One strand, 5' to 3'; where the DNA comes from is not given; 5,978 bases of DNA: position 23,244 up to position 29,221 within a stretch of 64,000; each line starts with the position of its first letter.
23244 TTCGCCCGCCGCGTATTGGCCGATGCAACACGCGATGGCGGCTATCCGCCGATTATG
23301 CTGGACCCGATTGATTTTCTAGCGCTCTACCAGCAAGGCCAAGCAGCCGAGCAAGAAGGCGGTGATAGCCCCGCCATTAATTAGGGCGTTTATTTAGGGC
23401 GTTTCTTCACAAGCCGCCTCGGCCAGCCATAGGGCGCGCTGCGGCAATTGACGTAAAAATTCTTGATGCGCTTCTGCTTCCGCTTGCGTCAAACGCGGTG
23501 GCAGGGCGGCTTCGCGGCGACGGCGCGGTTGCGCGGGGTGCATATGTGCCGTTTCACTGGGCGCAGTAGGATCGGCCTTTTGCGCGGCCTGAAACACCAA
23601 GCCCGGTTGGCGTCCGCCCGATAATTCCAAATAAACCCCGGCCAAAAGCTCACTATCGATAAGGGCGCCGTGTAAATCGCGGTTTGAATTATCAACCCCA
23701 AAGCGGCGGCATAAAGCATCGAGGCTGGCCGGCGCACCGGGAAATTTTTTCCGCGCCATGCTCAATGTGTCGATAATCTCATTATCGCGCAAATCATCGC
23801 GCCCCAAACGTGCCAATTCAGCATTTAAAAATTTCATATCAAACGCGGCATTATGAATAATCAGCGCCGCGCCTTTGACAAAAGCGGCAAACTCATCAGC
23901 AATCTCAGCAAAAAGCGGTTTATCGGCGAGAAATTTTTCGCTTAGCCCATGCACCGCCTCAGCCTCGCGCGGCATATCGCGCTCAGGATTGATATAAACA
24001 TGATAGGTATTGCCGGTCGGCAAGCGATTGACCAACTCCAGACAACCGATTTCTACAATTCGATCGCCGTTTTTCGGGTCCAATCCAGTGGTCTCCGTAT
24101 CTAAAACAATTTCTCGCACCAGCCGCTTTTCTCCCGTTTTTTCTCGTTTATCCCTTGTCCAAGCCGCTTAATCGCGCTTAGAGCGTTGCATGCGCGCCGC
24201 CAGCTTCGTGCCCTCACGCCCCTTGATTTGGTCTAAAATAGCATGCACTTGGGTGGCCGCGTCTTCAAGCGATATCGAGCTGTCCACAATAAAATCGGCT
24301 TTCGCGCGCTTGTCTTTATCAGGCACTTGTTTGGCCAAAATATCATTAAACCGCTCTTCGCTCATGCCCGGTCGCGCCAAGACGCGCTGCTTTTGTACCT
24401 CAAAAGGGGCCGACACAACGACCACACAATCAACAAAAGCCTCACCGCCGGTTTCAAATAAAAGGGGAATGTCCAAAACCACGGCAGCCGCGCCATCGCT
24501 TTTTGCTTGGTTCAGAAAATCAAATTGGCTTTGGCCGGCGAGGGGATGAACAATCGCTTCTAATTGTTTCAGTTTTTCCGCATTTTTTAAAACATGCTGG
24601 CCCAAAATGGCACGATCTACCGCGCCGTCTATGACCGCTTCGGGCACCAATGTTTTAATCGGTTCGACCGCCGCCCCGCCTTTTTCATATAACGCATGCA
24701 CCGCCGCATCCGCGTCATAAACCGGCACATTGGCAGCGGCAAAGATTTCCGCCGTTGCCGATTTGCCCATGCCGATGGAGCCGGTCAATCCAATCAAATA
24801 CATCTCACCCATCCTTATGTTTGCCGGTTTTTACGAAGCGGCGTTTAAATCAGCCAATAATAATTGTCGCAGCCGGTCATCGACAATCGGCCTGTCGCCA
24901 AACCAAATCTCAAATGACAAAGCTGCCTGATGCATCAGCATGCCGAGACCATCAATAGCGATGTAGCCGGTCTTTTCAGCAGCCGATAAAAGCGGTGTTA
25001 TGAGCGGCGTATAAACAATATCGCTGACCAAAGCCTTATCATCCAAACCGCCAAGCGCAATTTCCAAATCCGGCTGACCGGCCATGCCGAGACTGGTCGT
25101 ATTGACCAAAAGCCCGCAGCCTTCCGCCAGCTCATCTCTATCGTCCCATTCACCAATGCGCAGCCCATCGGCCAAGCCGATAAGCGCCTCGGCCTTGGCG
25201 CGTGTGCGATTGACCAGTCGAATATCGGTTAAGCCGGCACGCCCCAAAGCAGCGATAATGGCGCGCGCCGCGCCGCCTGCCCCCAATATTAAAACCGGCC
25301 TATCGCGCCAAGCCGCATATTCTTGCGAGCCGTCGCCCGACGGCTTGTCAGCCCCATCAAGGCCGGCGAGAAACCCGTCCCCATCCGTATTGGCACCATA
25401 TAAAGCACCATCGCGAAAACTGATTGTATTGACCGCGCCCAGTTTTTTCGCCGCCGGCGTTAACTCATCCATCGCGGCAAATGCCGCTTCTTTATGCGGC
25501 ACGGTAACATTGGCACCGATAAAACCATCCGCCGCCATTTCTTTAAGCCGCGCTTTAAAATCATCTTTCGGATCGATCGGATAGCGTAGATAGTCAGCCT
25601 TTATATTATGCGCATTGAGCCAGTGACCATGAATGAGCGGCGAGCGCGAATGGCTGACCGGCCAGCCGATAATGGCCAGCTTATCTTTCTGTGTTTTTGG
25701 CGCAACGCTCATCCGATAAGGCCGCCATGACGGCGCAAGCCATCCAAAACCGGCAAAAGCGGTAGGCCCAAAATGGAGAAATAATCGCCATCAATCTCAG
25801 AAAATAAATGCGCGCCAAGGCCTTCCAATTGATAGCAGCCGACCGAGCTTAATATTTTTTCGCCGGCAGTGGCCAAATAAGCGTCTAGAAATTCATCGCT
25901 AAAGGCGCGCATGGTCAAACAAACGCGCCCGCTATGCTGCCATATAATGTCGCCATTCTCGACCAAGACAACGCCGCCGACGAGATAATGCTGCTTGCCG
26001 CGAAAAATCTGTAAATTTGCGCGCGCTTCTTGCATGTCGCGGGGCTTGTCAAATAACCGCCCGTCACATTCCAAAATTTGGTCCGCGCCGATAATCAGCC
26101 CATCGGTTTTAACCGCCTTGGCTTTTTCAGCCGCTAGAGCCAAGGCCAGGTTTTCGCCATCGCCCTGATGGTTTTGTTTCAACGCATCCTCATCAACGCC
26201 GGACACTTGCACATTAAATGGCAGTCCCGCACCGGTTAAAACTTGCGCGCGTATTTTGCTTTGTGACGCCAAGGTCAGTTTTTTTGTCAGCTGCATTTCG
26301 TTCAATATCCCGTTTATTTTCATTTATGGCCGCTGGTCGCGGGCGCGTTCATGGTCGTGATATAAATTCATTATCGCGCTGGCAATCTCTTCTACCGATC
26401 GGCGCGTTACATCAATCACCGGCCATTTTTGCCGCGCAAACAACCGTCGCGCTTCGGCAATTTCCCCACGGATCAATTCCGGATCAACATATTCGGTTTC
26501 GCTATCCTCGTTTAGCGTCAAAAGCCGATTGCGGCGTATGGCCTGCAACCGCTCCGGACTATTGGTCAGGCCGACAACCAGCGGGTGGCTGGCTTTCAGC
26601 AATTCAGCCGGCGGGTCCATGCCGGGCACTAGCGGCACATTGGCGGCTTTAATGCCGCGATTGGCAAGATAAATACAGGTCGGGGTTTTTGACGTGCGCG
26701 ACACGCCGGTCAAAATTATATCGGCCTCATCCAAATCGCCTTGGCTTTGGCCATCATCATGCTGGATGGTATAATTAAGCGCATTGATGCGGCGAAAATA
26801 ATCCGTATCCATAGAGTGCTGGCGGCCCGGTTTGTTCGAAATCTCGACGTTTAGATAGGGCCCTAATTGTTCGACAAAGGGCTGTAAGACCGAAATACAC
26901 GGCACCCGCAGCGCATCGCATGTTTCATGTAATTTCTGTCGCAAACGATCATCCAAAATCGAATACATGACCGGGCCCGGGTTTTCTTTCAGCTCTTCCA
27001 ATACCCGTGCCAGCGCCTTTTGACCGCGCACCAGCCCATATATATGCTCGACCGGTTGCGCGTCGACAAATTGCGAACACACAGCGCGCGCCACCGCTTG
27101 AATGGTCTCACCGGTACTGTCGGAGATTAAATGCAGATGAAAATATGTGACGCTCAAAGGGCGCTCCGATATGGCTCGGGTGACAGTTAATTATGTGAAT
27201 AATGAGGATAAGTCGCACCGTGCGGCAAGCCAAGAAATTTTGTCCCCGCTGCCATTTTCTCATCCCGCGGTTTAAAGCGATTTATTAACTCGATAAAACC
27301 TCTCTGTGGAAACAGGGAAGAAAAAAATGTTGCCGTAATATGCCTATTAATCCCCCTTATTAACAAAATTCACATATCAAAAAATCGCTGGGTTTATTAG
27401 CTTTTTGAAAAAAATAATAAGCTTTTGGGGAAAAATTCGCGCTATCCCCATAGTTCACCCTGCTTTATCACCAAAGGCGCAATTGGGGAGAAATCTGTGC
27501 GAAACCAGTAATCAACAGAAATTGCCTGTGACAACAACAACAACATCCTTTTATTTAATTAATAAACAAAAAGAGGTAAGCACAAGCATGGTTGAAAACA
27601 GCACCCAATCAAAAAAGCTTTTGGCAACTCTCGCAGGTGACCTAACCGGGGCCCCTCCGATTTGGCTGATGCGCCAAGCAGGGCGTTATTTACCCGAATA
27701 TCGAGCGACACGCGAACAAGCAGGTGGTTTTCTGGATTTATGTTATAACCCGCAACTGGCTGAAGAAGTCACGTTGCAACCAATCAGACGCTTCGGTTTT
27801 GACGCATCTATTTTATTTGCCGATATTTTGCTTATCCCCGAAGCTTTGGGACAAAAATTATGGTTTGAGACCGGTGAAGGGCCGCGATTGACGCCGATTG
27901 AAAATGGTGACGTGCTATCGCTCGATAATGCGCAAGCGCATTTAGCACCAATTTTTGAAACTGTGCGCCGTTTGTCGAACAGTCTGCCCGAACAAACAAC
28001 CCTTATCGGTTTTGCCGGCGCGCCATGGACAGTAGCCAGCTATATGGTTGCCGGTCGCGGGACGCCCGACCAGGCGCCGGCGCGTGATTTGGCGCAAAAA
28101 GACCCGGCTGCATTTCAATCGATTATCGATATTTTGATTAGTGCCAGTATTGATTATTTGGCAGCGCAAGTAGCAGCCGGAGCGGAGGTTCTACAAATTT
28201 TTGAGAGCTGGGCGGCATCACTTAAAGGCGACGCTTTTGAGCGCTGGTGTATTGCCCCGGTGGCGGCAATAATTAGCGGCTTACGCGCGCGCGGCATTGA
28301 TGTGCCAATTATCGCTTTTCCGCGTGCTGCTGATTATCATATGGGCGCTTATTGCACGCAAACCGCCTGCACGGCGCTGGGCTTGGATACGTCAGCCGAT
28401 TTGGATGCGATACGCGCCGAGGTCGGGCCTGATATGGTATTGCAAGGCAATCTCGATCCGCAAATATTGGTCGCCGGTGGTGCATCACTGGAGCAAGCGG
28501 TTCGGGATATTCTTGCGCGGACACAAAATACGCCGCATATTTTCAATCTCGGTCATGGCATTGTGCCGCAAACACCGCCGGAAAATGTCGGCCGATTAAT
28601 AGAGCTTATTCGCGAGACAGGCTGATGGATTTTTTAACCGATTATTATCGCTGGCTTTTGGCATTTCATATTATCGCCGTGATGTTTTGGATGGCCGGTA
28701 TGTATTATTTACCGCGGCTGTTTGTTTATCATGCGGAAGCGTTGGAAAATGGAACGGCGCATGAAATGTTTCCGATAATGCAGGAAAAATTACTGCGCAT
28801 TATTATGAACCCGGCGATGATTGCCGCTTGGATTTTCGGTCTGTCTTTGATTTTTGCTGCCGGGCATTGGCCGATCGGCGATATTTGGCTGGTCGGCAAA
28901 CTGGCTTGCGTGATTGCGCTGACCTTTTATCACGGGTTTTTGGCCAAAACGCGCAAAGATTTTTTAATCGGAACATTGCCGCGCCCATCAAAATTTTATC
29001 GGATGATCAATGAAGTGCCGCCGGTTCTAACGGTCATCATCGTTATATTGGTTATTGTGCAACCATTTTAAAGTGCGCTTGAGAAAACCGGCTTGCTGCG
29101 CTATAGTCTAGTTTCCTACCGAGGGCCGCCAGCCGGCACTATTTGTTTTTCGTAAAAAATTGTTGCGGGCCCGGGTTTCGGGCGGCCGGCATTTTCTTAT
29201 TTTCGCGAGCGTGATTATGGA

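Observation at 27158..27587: Predicted chromosomal origin of replication in the hemE / DUF299 (RP001-like) spacer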

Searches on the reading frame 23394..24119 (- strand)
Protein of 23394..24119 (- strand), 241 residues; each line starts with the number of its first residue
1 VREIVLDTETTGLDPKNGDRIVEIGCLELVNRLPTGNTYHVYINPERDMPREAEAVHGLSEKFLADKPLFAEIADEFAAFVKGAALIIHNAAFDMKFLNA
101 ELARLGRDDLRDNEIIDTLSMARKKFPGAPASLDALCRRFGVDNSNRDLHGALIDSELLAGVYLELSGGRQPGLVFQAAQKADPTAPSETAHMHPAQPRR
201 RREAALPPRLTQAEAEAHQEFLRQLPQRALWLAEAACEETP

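Call 4: search_protein_families(library=ncbifam, proteins=[window:23394-24119:-])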
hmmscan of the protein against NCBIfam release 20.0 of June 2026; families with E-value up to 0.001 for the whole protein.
window:23394-24119:- (241 aa): 27 families (the best 25 are shown)
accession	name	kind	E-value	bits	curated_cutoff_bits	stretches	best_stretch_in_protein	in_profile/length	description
NF004316.1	PRK05711.1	equivalog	2.7e-88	295.6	196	1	1-231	1-232/234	DNA polymerase III subunit epsilon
TIGR01406.1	dnaQ_proteo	equivalog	3.9e-88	295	222.7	1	2-231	1-229/231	DNA polymerase III subunit epsilon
TIGR00573.1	dnaq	subfamily_domain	2.4e-49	167.8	71.5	1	3-169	9-176/217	exonuclease, DNA polymerase III, epsilon subunit family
NF005289.0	PRK06807.1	equivalog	5.8e-29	101.3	335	1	4-167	11-169/313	3'-5' exonuclease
NF005906.0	PRK07883.1-4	equivalog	5.9e-29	100.8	495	1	4-166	9-167/563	DEDD exonuclease domain-containing protein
NF005981.0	PRK08074.1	equivalog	1.9e-27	95.6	789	1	3-166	5-165/931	ATP-dependent DNA helicase DinG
NF005836.0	PRK07740.1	equivalog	5.6e-27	94.7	261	1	4-162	62-218/244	hypothetical protein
NF001688.0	PRK00448.1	equivalog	4.4e-25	87.5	873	1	4-165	426-583/1445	PolC-type DNA polymerase III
NF004964.0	PRK06310.1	equivalog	1.5e-24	86.8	236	1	4-165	10-169/250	DNA polymerase III subunit epsilon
TIGR01405.1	polC_Gram_pos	equivalog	2.3e-24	85.2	1043.45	1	4-165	192-349/1211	DNA polymerase III subunit alpha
TIGR01407.1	dinG_rel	hypoth_equivalog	4.1e-23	81.6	547.7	1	4-160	3-155/889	putative DnaQ family exonuclease/DinG family helicase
NF004719.0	PRK06063.1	equivalog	3.1e-22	78.9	389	1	5-163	20-173/331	DEDDh family exonuclease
NF004963.0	PRK06309.1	equivalog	1e-20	74.4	245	1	3-179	4-175/232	DNA polymerase III subunit epsilon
NF005905.0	PRK07883.1-3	equivalog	2.1e-19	69.5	508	1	4-156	27-177/581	DEDD exonuclease domain-containing protein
NF005907.0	PRK07883.1-5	equivalog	5.4e-19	68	454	1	4-155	31-180/584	DEDD exonuclease domain-containing protein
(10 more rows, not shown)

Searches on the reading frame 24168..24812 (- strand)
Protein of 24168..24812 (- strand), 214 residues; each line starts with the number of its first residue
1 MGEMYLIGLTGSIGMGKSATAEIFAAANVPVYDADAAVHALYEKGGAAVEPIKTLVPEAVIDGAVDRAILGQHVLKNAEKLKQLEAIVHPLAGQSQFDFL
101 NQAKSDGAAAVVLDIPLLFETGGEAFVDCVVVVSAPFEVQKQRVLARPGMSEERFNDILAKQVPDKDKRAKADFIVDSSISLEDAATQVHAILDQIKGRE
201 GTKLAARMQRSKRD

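Call 4: search_protein_families(library=ncbifam, proteins=[window:24168-24812:-])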
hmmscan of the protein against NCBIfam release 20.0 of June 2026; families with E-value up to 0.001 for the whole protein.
window:24168-24812:- (214 aa): 2 families
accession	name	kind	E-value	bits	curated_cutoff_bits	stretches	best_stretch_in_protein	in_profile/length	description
TIGR00152.1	TIGR00152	equivalog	8.1e-37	126.9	65.55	1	6-190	1-187/188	dephospho-CoA kinase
NF002879.0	PRK03333.1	equivalog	3.2e-31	108.8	215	1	4-192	1-189/395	dephospho-CoA kinase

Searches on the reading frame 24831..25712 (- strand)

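Call 4: search_protein_families(library=ncbifam, proteins=[window:24831-25712:-])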
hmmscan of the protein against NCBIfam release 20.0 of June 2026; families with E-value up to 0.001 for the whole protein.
window:24831-25712:- (293 aa): 19 families
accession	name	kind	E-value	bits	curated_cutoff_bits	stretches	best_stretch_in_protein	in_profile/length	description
NF001312.0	PRK00258.1-4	equivalog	2.1e-94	316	295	1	7-290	7-283/285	shikimate dehydrogenase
TIGR00507.1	aroE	equivalog_domain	5.7e-66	222.4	200.2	1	12-278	3-259/270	shikimate dehydrogenase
NF001319.0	PRK00258.3-3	equivalog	2.8e-60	203.7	252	1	9-277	6-263/279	shikimate dehydrogenase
NF001310.0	PRK00258.1-2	equivalog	7e-59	199.3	221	1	10-284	3-272/279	shikimate dehydrogenase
NF001314.0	PRK00258.2-2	equivalog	1.5e-53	181.7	248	1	11-289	9-288/290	shikimate dehydrogenase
NF001316.0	PRK00258.2-5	equivalog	1.3e-45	155.8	247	1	11-272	3-245/263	shikimate dehydrogenase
NF009201.0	PRK12549.1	subfamily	3.3e-45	154.4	235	1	8-276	6-272/286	shikimate dehydrogenase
NF001315.0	PRK00258.2-4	equivalog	5e-45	153.9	413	1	13-275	11-270/284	shikimate dehydrogenase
NF001311.0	PRK00258.1-3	equivalog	3.8e-42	144.4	235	1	8-273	4-258/279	shikimate dehydrogenase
NF001322.0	PRK00258.3-6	equivalog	2.2e-41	142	285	1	13-274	9-253/272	shikimate dehydrogenase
NF009200.0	PRK12548.1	subfamily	4.7e-39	134.5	432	1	11-275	11-278/289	shikimate dehydrogenase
TIGR01809.1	Shik-DH-AROM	equivalog_domain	2.7e-35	121.9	196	1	9-272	5-270/282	shikimate dehydrogenase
NF001313.0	PRK00258.2-1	equivalog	9.2e-35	120.6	431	1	13-285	13-286/290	shikimate dehydrogenase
NF009390.0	PRK12749.1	equivalog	1.6e-31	109.8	349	1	11-273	9-273/288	quinate/shikimate dehydrogenase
NF009202.0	PRK12550.1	equivalog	8.7e-28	97.3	306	1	39-276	36-259/272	shikimate 5-dehydrogenase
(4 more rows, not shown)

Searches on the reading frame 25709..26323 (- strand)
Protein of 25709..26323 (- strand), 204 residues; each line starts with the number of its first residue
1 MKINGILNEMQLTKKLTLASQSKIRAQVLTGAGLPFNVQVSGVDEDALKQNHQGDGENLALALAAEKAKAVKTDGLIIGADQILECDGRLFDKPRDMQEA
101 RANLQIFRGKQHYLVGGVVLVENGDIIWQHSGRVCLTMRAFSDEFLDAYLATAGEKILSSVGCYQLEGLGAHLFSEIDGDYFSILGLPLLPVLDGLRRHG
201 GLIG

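Call 4: search_protein_families(library=ncbifam, proteins=[window:25709-26323:-])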
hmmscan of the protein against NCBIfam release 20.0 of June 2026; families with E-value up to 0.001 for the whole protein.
window:25709-26323:- (204 aa): 14 families
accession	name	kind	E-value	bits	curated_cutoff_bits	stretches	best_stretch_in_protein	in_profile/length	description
NF002690.0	PRK02478.1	equivalog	1.2e-55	188.2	269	1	13-200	2-195/199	Maf-like protein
TIGR00172.1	maf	subfamily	1.6e-35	122.3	117.15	1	13-197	2-185/185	Maf family nucleotide pyrophosphatase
NF010941.0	PRK14361.1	equivalog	8.4e-27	94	272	1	15-200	7-188/194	Maf-like protein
NF010948.0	PRK14368.1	equivalog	1.3e-26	93.2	291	1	11-202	2-192/193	Maf-like protein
NF010942.0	PRK14362.1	equivalog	4.6e-23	81.6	290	1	13-201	11-200/210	Maf-like protein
NF010943.0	PRK14363.1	equivalog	1.7e-22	80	273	1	15-194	2-178/204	Maf-like protein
NF000867.0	PRK00078.1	equivalog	2.6e-21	76.2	249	1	15-189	2-178/192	Maf-like protein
NF010945.0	PRK14365.1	equivalog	8.4e-21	74.4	273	1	14-197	2-185/197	Maf-like protein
NF010946.0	PRK14366.1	equivalog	2.9e-16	59.5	284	1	13-189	4-179/195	Maf-like protein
NF002401.0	PRK01441.1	equivalog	4.1e-15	55.9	317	1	10-192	1-188/207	Maf-like protein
NF003141.0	PRK04056.1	equivalog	1.4e-14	54.1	161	1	16-187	2-171/181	septum formation inhibitor Maf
NF003403.0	PRK04694.1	equivalog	1.6e-14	54.1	300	1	16-190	2-178/190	Maf-like protein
NF010944.0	PRK14364.1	equivalog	5.6e-14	52.1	311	1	18-196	1-176/181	Maf-like protein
NF010947.0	PRK14367.1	equivalog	2.9e-11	42.9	315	1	49-191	45-183/202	Maf-like protein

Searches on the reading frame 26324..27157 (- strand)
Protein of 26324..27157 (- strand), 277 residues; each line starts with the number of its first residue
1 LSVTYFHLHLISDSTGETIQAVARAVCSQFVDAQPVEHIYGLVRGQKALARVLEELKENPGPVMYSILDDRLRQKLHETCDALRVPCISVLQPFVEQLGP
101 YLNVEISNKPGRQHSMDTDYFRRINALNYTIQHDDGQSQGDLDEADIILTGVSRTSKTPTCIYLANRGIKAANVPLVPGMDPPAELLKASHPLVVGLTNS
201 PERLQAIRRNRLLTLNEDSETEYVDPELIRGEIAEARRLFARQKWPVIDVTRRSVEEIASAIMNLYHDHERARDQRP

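Call 4: search_protein_families(library=ncbifam, proteins=[window:26324-27157:-])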
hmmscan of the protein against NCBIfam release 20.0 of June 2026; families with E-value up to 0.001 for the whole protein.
window:26324-27157:- (277 aa): 2 families
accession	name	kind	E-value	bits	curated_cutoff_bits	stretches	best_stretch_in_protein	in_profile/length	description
NF003742.0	PRK05339.1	subfamily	3e-100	335.3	225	1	4-271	4-268/270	pyruvate, phosphate dikinase/phosphoenolpyruvate synthase regulator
NF049928.1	PEPSynRegPpsR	equivalog_domain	2.4e-50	171.3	350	1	8-266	6-266/272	posphoenolpyruvate synthetase regulatory kinase/phosphorylase PpsR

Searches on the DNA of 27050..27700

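Call 43: search_rna_families(source=window, start=27050, end=27700, threshold=evalue, max_evalue=1)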
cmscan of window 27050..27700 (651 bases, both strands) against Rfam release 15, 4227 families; matches with E-value up to 1: 2.
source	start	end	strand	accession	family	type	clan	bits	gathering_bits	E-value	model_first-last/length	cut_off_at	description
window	27531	27593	+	RF01675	CrcZ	Gene; sRNA;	-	20.4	95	0.0023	1-398/398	no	Pseudomonas sRNA CrcZ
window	27300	27335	+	RF01100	PK-BYV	Cis-reg;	-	17.1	50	0.62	1-40/40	no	3'-terminal pseudoknot in BYV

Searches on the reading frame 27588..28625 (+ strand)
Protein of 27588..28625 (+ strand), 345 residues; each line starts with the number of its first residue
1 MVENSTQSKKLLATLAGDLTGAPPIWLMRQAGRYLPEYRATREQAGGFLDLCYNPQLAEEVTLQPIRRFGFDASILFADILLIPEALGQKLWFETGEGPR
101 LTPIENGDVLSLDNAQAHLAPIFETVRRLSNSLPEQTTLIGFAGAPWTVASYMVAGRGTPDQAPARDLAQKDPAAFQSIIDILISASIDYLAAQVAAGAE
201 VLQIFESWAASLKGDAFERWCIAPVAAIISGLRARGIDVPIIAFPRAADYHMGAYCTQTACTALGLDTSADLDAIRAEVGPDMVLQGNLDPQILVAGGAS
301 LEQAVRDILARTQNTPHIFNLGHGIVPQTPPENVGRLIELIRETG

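Call 4: search_protein_families(library=ncbifam, proteins=[window:27588-28625:+])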
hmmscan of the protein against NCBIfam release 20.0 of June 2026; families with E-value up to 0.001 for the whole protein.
window:27588-28625:+ (345 aa): 5 families
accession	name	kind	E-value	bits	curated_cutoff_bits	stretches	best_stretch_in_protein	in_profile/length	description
TIGR01464.1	hemE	equivalog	4.3e-116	387.6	302.95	1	11-343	2-338/338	uroporphyrinogen decarboxylase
TIGR01463.1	mtaA_cmuA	subfamily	6.5e-14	51.9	235.4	1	55-343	49-337/340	MtaA/CmuA family methyltransferase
NF004889.0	PRK06252.1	subfamily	8.7e-11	41.4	244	1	119-343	121-335/340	methylcobalamin:coenzyme M methyltransferase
NF041608.1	methylcob_mtaseMtbA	equivalog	1e-08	34.6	600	1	118-343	120-336/339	methylcobamide:CoM methyltransferase MtbA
NF040654.1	MtaA_Meth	equivalog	0.00022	20.3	400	1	120-339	120-330/337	methylcobamide:CoM methyltransferase MtaA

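Call 7: find_related_loci(query=window:27588-28625:+, collection=genome_contigs, flank=10000)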
Query window:27588-28625:+ (345 aa) in genome_contigs; peptide patterns used: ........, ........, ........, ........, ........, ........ (x = any residue, [..] = any of these).
600 stretches matched a pattern (row limit reached: there are more); 592 encode a relative of the query (tblastn E <= 1e-3); the best 80 are kept; 80 distinct loci.
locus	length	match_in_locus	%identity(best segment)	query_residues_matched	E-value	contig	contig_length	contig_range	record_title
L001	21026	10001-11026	80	1-342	8e-180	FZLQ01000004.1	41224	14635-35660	Phyllobacteriaceae bacterium Water_Bin73 genome assembly, contig: NODE_199_length_41224_cov_5.6262, whole genome shotgun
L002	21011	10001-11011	81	9-345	2e-178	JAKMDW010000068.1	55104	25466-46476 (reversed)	MAG: Alphaproteobacteria bacterium isolate MOX_bin30 alldata_k127_458473, whole genome shotgun sequence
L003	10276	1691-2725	75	1-345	2e-176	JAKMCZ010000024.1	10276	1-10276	MAG: Alphaproteobacteria bacterium isolate MOX_bin7 alldata_k127_3466436, whole genome shotgun sequence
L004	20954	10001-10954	75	25-342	4e-157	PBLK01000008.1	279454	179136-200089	MAG: Rhodobiaceae bacterium isolate SP240 127164, whole genome shotgun sequence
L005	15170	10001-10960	70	23-342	2e-149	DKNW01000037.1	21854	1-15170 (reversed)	MAG TPA_asm: Rhodobiaceae bacterium UBA7378 UBA7378_contig_2037, whole genome shotgun sequence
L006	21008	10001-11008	67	9-343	2e-147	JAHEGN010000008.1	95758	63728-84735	MAG: Rhodobiaceae bacterium isolate Ww409 NODE_212_length_95758_cov_13.472809, whole genome shotgun sequence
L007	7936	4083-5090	57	8-342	9e-128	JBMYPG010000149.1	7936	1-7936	MAG: Pikeienuella sp. isolate ME_XS_2307_bin_12 ME_XS_2307_bin_12_148, whole genome shotgun sequence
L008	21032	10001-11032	58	3-342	1e-126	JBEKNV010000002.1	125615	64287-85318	MAG: Methylovirgula sp. isolate SPRUCE 425 SPRUCE_425_2, whole genome shotgun sequence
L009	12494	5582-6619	57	1-342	5e-126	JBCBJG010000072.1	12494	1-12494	MAG: Pseudomonadota bacterium isolate J06626_2 k141_109603_length_12494_cov_20.0000, whole genome shotgun sequence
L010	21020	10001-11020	57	10-345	1e-124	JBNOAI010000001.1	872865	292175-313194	Leptospira interrogans strain LS0056 NODE_1_length_872865_cov_38.411076, whole genome shotgun sequence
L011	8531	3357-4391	56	1-342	3e-124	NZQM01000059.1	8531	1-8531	MAG: Parvibaculum sp. isolate EAC60 MHASMcontig_1029808, whole genome shotgun sequence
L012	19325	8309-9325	55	9-344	6e-124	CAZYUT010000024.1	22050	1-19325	MAG TPA_asm: uncultured Hyphomicrobiaceae bacterium isolate SRP128890_co1_200 genome assembly, contig: NODE_3868_length_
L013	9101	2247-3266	58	8-343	1e-123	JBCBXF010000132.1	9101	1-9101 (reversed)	MAG: Pseudomonadota bacterium isolate J06649_7 NODE_132_length_9101_cov_4.674535, whole genome shotgun sequence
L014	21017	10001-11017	57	9-343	2e-123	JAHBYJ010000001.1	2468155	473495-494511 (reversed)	MAG: Parvibaculaceae bacterium isolate ACE_PRO21 PRO21_1, whole genome shotgun sequence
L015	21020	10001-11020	56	9-345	6e-123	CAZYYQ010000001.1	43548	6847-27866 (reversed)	MAG TPA_asm: uncultured Hyphomicrobiaceae bacterium isolate binchicken_co17_398 genome assembly, contig: NODE_2605_lengt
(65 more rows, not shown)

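Call 46: find_encoding_contigs(protein=window:27588-28625:+, flank=10000, max_places=4)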
Protein window:27588-28625:+ (345 aa): no gene with exactly this product is on record in the collection.

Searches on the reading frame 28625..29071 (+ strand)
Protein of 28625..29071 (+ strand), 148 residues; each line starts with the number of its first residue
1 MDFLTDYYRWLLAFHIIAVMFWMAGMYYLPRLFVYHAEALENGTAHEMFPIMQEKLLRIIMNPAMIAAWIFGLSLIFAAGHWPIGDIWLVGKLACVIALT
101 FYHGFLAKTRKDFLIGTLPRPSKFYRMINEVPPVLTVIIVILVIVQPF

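Call 4: search_protein_families(library=ncbifam, proteins=[window:28625-29071:+])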
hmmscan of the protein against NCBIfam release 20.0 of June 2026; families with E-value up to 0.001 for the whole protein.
window:28625-29071:+ (148 aa): 1 family
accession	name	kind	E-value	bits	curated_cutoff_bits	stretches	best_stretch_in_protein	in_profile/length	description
TIGR00701.1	TIGR00701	equivalog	4e-42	143.7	138.05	1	7-148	1-141/142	protoporphyrinogen oxidase HemJ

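Call 47: find_encoding_contigs(protein=window:28625-29071:+, flank=10000, max_places=4)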
Protein window:28625-29071:+ (148 aa): 1 contig read that carries it; 1 place shown.
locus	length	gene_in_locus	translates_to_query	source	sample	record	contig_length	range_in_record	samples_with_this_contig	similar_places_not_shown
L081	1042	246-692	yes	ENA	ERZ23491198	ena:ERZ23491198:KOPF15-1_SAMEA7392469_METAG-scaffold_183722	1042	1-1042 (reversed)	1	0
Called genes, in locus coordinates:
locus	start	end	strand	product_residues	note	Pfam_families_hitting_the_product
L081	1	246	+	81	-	?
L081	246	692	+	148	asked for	PF03653:UPF0093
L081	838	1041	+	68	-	?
